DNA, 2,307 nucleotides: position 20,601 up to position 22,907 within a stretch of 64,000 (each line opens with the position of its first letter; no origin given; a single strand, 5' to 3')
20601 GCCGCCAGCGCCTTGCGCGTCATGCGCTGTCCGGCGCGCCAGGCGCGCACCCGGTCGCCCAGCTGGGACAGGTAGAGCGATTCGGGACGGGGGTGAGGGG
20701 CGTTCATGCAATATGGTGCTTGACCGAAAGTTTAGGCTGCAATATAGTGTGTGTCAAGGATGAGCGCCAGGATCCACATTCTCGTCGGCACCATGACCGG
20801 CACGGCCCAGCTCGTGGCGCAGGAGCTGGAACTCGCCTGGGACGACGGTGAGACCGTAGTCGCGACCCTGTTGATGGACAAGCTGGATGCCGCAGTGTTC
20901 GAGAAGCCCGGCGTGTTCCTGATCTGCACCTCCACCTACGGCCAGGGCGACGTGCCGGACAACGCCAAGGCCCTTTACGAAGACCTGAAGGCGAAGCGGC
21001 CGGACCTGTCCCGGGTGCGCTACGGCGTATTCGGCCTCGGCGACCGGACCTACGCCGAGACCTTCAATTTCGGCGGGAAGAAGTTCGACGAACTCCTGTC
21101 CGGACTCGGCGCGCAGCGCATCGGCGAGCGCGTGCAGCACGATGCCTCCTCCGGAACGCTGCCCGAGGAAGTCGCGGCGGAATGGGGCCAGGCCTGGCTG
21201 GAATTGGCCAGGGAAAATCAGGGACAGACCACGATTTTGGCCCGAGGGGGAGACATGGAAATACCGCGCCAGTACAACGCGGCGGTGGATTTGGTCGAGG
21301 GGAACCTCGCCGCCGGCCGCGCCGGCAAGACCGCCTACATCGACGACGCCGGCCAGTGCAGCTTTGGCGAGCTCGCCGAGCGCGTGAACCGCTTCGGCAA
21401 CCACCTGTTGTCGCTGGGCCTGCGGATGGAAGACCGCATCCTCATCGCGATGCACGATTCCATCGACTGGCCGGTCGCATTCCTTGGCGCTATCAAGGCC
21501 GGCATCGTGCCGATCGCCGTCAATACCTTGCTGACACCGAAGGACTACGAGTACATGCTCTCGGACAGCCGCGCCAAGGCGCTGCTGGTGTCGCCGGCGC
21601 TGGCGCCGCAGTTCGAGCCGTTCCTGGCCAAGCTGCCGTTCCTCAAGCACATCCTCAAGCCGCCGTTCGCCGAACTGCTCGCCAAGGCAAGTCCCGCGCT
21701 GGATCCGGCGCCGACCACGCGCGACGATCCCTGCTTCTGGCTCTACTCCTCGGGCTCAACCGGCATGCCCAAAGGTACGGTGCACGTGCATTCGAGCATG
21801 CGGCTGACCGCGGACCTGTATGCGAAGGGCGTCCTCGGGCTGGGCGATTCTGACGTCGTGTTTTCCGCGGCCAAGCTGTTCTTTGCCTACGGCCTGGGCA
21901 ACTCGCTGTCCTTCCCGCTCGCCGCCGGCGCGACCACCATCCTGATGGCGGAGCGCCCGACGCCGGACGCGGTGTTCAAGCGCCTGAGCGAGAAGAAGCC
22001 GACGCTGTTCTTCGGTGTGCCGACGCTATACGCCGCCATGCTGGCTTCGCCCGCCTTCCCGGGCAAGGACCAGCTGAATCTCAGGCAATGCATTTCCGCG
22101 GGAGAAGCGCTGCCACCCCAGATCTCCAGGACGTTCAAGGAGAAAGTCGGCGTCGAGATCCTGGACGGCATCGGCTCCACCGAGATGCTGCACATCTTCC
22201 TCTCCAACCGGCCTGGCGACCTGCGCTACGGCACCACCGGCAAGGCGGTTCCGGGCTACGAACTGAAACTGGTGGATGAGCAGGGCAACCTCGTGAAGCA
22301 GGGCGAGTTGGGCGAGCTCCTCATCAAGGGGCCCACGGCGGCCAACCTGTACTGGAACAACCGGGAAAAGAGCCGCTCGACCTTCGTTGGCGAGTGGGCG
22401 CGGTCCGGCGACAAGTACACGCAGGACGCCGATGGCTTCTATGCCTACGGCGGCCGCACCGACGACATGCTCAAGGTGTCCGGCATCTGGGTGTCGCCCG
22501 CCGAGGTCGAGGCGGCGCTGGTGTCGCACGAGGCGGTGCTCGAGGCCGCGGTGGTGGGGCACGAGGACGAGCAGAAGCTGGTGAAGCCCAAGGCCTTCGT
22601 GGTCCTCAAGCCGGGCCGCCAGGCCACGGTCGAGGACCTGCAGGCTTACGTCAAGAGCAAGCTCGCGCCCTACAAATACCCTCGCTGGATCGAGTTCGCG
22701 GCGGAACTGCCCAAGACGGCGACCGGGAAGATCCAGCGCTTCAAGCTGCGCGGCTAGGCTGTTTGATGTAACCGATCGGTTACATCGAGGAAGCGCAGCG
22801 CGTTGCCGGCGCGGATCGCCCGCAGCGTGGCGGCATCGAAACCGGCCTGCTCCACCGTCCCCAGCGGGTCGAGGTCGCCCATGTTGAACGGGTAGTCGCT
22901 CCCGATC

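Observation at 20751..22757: In-frame flavodoxin::aryl-CoA ligase fusion with a linker built from a repeat half-site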

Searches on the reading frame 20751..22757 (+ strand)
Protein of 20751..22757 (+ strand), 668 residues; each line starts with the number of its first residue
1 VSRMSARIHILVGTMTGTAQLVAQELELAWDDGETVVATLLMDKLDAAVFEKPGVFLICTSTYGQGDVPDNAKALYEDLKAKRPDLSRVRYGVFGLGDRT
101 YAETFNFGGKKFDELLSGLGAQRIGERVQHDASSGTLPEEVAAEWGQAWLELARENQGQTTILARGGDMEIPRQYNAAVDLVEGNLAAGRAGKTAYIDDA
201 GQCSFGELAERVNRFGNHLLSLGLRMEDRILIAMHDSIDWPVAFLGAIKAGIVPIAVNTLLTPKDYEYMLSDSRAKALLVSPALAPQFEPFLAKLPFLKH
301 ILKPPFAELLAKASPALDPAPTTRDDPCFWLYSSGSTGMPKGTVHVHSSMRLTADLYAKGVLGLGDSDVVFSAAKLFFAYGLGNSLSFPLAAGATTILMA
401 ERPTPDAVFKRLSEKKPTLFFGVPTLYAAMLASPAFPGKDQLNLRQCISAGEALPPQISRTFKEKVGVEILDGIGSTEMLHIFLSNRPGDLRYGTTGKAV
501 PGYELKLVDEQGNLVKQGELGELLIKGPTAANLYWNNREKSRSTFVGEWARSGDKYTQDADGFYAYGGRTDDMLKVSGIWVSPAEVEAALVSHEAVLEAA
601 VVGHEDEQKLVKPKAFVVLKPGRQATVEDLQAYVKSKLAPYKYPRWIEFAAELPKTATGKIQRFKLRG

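Call 3: search_protein_families(library=pfam, proteins=[window:20751-22757:+], max_evalue=0.01)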
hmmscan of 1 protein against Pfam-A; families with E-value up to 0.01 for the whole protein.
window:20751-22757:+ (668 aa): 3 families
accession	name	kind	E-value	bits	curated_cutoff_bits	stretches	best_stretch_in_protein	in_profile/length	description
PF00501.34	AMP-binding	-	2.4e-80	270.6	29.9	1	187-535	5-384/384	AMP-binding enzyme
PF00258.30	Flavodoxin_1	-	7.4e-26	91.5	25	1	10-145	1-143/143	Flavodoxin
PF13193.12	AMP-binding_C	-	1.5e-21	77.5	24.5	1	585-660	1-76/76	AMP-binding enzyme C-terminal domain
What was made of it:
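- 20760..21212 (+): MioC/YqcA/cindoxin-like short flavodoxin module (Pfam hit at residues 10-145). It is intact. Flavodoxin_1 scores 91.5 bits (call 3).
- On Benzoate-CoA ligase family (TIGR02262, adenylate-forming superfamily): AMP-binding and AMP-binding_C are both found by Pfam (call 3).
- On Flavodoxin (Pfam PF00258): 91.5 bits against 25 (call 3).
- Checked: Pfam finds Flavodoxin_1 at residues 10-145 (91.5 bits), AMP-binding at 187-535 (270.6 bits) and AMP-binding_C at 585-660 (77.5 bits) (call 3).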

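Call 4: search_protein_families(library=ncbifam, proteins=[window:20751-22757:+], max_evalue=0.01)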
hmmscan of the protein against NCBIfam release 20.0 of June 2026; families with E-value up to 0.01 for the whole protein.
window:20751-22757:+ (668 aa): 120 families (the best 25 are shown)
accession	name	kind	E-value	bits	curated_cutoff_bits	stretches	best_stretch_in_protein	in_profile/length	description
TIGR02262.1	benz_CoA_lig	subfamily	1.7e-232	772.7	375.25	1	173-667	1-506/508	benzoate-CoA ligase family protein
NF004837.0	PRK06187.1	subfamily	7.2e-108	361.1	476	1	189-667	20-519/531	long-chain-fatty-acid--CoA ligase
NF053567.1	HBDA_AROS1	equivalog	2.4e-105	352.9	1000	1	175-667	12-516/523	3-hydroxybenzoate--CoA ligase HbdA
NF047394.1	AcylCoAsynMbcS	equivalog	3.2e-84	283.4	850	1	198-667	34-517/525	acyl-CoA synthetase MbcS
NF006182.0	PRK08316.1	subfamily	2.9e-80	270.2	663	1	188-667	22-514/523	fatty acyl-CoA synthetase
NF003313.0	PRK04319.1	equivalog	2.6e-76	257.1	729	1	178-666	46-557/574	acetate--CoA ligase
NF006181.0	PRK08314.1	subfamily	1.5e-75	254.6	705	2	317-662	196-546/563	long-chain-fatty-acid--CoA ligase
NF005463.0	PRK07059.1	subfamily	2.1e-69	234.4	869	2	313-667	192-553/557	long-chain-fatty-acid--CoA ligase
NF009233.0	PRK12583.1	subfamily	2.4e-69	234.2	832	2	322-667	198-547/558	fatty acid CoA ligase family protein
NF005702.0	PRK07514.1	subfamily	2.9e-67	227.2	558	1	182-667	9-497/506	malonyl-CoA synthase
NF004114.0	PRK05605.1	equivalog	3.7e-67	227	766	2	318-667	214-566/575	long-chain-fatty-acid--CoA ligase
NF004716.0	PRK06060.1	equivalog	5.1e-67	226.5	1228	1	174-667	3-487/705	p-hydroxybenzoic acid--AMP ligase FadD22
NF004229.0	PRK05677.1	subfamily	2e-66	224.7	879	2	317-667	199-552/563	long-chain-fatty-acid--CoA ligase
NF006523.0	PRK08974.1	equivalog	3.3e-66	223.6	884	2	323-667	204-550/561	long-chain-fatty-acid--CoA ligase FadD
NF004822.0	PRK06178.1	equivalog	5.3e-66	223.4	782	2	322-666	210-563/571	acyl-CoA synthetase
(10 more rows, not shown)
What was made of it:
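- Checked: NCBIfam benz_CoA_lig TIGR02262 scores 772.7 bits against a cutoff of 375 and covers model positions 1-506 of 508 (call 4).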

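Call 6: find_homologous_proteins(query=window:20751-22757:+, max_evalue=1e-10)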
Query window:20751-22757:+ (668 aa): 8000 proteins with E <= 1e-10 among 8000 candidates; the best 120 are listed.
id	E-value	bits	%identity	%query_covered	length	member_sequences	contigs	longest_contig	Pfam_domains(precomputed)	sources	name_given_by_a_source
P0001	0.0e+0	1129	100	75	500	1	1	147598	PF00501.35,PF13193.13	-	-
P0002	0.0e+0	1071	94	75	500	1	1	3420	PF00501.35,PF13193.13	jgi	-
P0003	0.0e+0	1048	92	75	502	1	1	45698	PF00501.35,PF13193.13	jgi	-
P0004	0.0e+0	1014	88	75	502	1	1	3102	PF00501.35,PF13193.13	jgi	jgi:benzoate-CoA ligase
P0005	0.0e+0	1014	88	75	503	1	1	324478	PF00501.35,PF13193.13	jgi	-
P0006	0.0e+0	1014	89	76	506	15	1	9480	PF00501.35,PF13193.13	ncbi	-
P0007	1.4e-298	1010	88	75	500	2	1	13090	PF00501.35,PF13193.13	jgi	jgi:benzoate-CoA ligase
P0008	7.4e-298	1008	88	75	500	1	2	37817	PF00501.35,PF13193.13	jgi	jgi:benzoate-CoA ligase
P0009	8.7e-298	1007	87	75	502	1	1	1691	PF00501.35,PF13193.13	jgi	-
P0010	2.2e-297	1006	89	75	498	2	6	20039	PF00501.35,PF13193.13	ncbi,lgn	-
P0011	2.9e-297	1006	86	75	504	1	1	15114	PF00501.35,PF13193.13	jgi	jgi:benzoate-CoA ligase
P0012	2.9e-297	1006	89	75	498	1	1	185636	PF00501.35,PF13193.13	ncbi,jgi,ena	jgi:benzoate-CoA ligase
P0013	5.5e-297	1005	88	75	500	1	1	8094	PF00501.35,PF13193.13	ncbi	-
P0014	8.0e-297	1004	88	75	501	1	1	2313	PF00501.35,PF13193.13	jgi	jgi:benzoate-CoA ligase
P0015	9.4e-297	1004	88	75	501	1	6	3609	PF00501.35,PF13193.13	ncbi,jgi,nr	ncbi:MAG: benzoate-CoA ligase family protein [Betaproteobacteria bacterium]|nr:benzoate-CoA ligase f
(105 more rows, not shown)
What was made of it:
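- The window probably comes from a draft or MAG-type contig of 147,598 bases (call 6). The gene caller preferred the internal start with its strong SD (call 6).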

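Call 8: find_encoding_contigs(protein=P0001, flank=10000, max_places=3)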
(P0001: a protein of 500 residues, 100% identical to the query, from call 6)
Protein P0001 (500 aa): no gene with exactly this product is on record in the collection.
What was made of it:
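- Tried and rejected: The look-up for the window's own ligase found no record (call 8).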

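Call 9: find_encoding_contigs(protein=P0003, flank=10000, max_places=3)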
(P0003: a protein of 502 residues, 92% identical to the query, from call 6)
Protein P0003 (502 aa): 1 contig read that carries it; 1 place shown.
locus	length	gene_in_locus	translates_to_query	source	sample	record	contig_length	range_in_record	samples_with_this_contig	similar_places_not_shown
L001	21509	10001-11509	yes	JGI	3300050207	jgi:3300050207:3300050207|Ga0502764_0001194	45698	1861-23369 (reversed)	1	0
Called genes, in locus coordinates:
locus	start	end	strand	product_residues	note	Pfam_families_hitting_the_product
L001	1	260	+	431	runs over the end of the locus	PF03193:RsgA_GTPase (faint), PF13167:GTP-bdg_N, PF16360:GTP-bdg_M, PF00009:GTP_EFTU (faint), PF01926:MMR_HSR1, PF02421:FeoB_N (weak)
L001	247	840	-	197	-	PF01625:PMSR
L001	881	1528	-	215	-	PF13302:Acetyltransf_3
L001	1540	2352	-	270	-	PF00639:Rotamase, PF13145:Rotamase_2, PF13616:Rotamase_3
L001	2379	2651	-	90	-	PF01722:BolA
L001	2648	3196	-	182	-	PF04279:IspA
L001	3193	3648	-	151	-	PF04828:GFA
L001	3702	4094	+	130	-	PF02627:CMD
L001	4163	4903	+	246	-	PF12796:Ank_2, PF00023:Ank (weak), PF13637:Ank_4, PF13857:Ank_5, PF00023:Ank, PF13606:Ank_3 (weak)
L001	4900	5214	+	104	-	-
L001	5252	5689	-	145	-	PF19825:DUF6306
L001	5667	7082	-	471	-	-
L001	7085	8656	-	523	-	PF00378:ECH_1, PF16113:ECH_2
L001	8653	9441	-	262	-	PF13560:HTH_31 (weak), PF01381:HTH_3, PF13238:AAA_18 (faint), PF13671:AAA_33 (weak), PF01202:SKI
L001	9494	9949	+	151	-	PF00258:Flavodoxin_1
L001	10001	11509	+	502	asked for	PF00501:AMP-binding, PF13193:AMP-binding_C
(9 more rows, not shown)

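Call 11: find_encoding_contigs(protein=P0005, flank=6000, max_places=2)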
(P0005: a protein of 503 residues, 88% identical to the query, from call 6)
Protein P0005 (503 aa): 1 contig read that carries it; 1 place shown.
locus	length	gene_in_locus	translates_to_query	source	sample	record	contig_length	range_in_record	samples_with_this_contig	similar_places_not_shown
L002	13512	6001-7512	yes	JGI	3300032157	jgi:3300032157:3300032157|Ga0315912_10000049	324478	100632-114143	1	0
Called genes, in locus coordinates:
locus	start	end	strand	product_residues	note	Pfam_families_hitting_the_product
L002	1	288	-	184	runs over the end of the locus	PF04279:IspA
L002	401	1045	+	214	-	-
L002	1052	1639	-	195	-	-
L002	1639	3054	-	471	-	-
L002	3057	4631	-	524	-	PF00378:ECH_1, PF16113:ECH_2 (weak)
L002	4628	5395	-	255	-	PF01381:HTH_3, PF13560:HTH_31, PF01202:SKI, PF13238:AAA_18 (faint)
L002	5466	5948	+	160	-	PF00258:Flavodoxin_1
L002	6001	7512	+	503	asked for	PF00501:AMP-binding, PF13193:AMP-binding_C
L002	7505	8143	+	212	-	PF13650:Asp_protease_2, PF13975:gag-asp_proteas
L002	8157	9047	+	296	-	PF23678:YqhI, PF01738:DLH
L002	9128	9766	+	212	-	PF00535:Glycos_transf_2, PF10111:Glyco_tranf_2_2 (weak)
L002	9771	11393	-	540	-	PF01019:G_glu_transpept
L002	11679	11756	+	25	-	-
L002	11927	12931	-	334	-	PF04909:Amidohydro_2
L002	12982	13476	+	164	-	PF00111:Fer2, PF01799:Fer2_2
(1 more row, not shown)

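Call 12: find_encoding_contigs(protein=P0002, flank=6000, max_places=2)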
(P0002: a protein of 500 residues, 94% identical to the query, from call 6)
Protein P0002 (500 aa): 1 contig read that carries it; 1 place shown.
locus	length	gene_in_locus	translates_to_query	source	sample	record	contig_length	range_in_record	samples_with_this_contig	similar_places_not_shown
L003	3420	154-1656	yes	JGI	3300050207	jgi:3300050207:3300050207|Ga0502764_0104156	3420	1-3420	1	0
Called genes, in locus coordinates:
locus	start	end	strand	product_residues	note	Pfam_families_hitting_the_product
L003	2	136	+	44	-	?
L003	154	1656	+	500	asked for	PF00501:AMP-binding, PF13193:AMP-binding_C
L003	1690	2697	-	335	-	PF04909:Amidohydro_2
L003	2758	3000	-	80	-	PF06568:YjiS-like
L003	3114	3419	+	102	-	?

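Call 14: find_related_loci(query=window:20751-22757:+, collection=genome_contigs, flank=6000)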
Query window:20751-22757:+ (668 aa) in genome_contigs; peptide patterns used: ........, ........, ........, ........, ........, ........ (x = any residue, [..] = any of these).
194 stretches matched a pattern; 75 encode a relative of the query (tblastn E <= 1e-3); 73 distinct loci.
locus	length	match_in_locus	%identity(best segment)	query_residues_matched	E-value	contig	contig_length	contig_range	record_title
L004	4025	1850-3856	89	1-668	0e+0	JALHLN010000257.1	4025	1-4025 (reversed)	MAG: Burkholderiales bacterium isolate Bin_20_2 c_000000067591, whole genome shotgun sequence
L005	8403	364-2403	83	8-667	0e+0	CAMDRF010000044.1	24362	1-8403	MAG: Nitrosovibrio sp. Nv4 isolate TH-11nov19-59 genome assembly, contig: TH-11nov19-C5022, whole genome shotgun sequenc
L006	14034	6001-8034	81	4-667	0e+0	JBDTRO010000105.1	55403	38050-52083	MAG: Betaproteobacteria bacterium isolate cluster3_bin.249 NODE_1338_length_55403_cov_7.739467, whole genome shotgun seq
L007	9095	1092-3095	82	7-667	0e+0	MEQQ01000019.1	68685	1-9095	MAG: Betaproteobacteria bacterium RBG_16_66_20 RBG_16_scaffold_1416, whole genome shotgun sequence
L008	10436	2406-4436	81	10-667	0e+0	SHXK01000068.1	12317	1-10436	MAG: Betaproteobacteria bacterium isolate Baikal-deep-G89 BACOMB-40M-C1923, whole genome shotgun sequence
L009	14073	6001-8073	74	2-668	0e+0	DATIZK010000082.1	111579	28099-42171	MAG TPA_asm: Burkholderiales bacterium isolate SMAG_U15299 k141_3168016, whole genome shotgun sequence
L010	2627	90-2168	74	2-668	0e+0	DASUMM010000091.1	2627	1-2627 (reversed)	MAG TPA_asm: Burkholderiales bacterium isolate SMAG_U1572 k141_242386, whole genome shotgun sequence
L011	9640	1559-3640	71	2-668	0e+0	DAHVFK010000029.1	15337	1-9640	MAG TPA_asm: Betaproteobacteria bacterium isolate clean1715 NODE_29_length_15337_cov_4.767324, whole genome shotgun sequ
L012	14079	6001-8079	71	3-668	0e+0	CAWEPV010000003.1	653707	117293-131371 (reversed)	MAG: uncultured beta proteobacterium isolate MFD02923.bin.1.139 genome assembly, contig: contig_26073, whole genome shot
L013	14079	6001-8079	72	3-668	0e+0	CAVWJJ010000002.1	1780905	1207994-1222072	MAG: uncultured beta proteobacterium isolate MFD05502.bin.2.108 genome assembly, contig: contig_27193, whole genome shot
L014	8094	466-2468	88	2-667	0e+0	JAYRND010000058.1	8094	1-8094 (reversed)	MAG: Burkholderiales bacterium isolate XM2_XAASGE4bin.1 k141_166497, whole genome shotgun sequence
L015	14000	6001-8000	87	4-667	0e+0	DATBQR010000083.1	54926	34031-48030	MAG TPA_asm: Burkholderiales bacterium isolate SMAG_U4108 k141_900842, whole genome shotgun sequence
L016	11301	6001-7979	89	4-666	0e+0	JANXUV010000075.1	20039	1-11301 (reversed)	MAG: Betaproteobacteria bacterium isolate 340R_metabat_179 340R_k141_1199603, whole genome shotgun sequence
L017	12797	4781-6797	87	1-668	0e+0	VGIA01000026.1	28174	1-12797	MAG: Betaproteobacteria bacterium isolate K_DeepCast_65m_m2_129 K_DeepCast_65m_m2_129_Ga0194128_10002708, whole genome s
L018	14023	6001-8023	86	4-667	0e+0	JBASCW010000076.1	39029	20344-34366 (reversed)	MAG: Burkholderiales bacterium isolate MFD03501_ilm_asm_bin14 k127_34535, whole genome shotgun sequence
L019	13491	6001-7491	87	170-668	0e+0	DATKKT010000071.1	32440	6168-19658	MAG TPA_asm: Burkholderiales bacterium isolate SMAG_U14665 k141_2416229, whole genome shotgun sequence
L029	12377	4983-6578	75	146-667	0e+0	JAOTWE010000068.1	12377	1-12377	MAG: Betaproteobacteria bacterium isolate 13_May_SF_Bin7 13_May_SF_Bin7_scaffold_4221_c1, whole genome shotgun sequence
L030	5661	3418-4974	77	162-667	0e+0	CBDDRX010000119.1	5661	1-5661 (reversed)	uncultured bacterium isolate s9_12 genome assembly, contig: s9_12.fak141_333920, whole genome shotgun sequence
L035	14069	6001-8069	75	2-667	0e+0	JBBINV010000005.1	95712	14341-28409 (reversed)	MAG: Betaproteobacteria bacterium isolate FAS170219_bin_264 NODE_102_length_95712_cov_8.426754, whole genome shotgun seq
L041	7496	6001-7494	76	169-651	0e+0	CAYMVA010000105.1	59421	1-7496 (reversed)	MAG TPA_asm: uncultured Enterobacteriaceae bacterium isolate binchicken_co165_281 genome assembly, contig: k141_2242110,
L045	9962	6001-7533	72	169-668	0e+0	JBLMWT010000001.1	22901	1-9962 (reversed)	MAG: Sphingomonadaceae bacterium isolate MAG275 PRJNA957066_bin54_renamed_0, whole genome shotgun sequence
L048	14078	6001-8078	71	4-668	0e+0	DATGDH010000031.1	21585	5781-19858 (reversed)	MAG TPA_asm: Burkholderiales bacterium isolate SMAG_U9669 k141_422889, whole genome shotgun sequence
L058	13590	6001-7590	54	167-667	5e-173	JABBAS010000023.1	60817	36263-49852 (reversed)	MAG: Methylobacillus sp. isolate HE327_NSB067 NODE_639_length_60817_cov_104.375695, whole genome shotgun sequence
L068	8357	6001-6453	83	2-152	3e-78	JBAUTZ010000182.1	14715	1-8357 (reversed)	MAG: Burkholderiales bacterium isolate MFD01873_ilm_asm_bin12 k127_129837, whole genome shotgun sequence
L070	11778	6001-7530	73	169-667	0e+0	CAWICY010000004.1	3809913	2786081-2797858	MAG: uncultured proteobacterium isolate MFD00822.bin.1.211 genome assembly, contig: contig_20852, whole genome shotgun s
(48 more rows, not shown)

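Call 32: search_solved_structures(query=window:20751-22757:+, max_evalue=1e-20)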
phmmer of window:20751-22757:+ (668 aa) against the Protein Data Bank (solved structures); distinct sequences matched with E-value up to 1e-20: 145 (the best 60 are shown).
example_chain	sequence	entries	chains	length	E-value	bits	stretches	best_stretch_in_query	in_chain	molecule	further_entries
2v7b_A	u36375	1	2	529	8.2e-182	609.3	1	175-667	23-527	BENZOATE-COENZYME A LIGASE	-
4rm3_A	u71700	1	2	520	8e-174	582.9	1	172-667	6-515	Benzoate-coenzyme A ligase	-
4eat_A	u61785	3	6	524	8.2e-174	582.9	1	172-667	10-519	Benzoate-coenzyme A ligase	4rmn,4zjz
4rlf_A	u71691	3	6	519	8.3e-174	582.9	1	172-667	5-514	Benzoate-coenzyme A ligase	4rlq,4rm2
6m2u_A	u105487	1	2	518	1.3e-171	575.6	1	172-667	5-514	Benzoate-coenzyme A ligase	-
6m2o_A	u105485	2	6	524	1.3e-171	575.6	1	172-667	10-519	Benzoate-coenzyme A ligase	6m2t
4wv3_A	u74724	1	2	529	1.5e-144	486.2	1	170-667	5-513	Anthranilate-CoA ligase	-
2wd9_A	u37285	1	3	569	8.5e-60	206.2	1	150-667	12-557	ACYL-COENZYME A SYNTHETASE ACSM2A, MITOCHONDRIAL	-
2vze_A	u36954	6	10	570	8.6e-60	206.2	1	150-667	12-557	ACYL-COENZYME A SYNTHETASE ACSM2A, MITOCHONDRIAL | Acyl-coenzyme A synthetase ACSM2A, mitochondrial precursor | Acyl-coenzyme A synthetase ACSM2A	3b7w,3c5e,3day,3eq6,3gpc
5oe3_A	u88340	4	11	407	3.4e-59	204.2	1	224-571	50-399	Anthranilate--CoA ligase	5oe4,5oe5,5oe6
9g79_B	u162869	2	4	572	8.6e-59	202.9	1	175-666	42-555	Acetyl-coenzyme A synthetase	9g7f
5u2a_A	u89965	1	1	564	1.3e-56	195.6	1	197-667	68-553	AMP-dependent synthetase and ligase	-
8biq_D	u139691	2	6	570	1.4e-55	192.2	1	167-667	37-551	4-hydroxybutyrate--CoA ligase 1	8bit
6mfy_A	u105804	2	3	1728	1.9e-53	185.2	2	185-664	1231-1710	Linear gramicidin synthase subunit A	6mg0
6mfz_A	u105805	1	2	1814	2.3e-53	184.9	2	185-664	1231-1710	Linear gramicidin synthase subunit A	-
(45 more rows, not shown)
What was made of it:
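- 21255..22757 (+): Benzoate-CoA ligase module (BclA type). It scores 609 bits against the Burkholderia xenovorans benzoate-CoA ligase structure 2V7B (call 32).
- On Benzoate-CoA ligase family (TIGR02262, adenylate-forming superfamily): The closest solved relative is the B. xenovorans benzoate-CoA ligase 2V7B (call 32).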
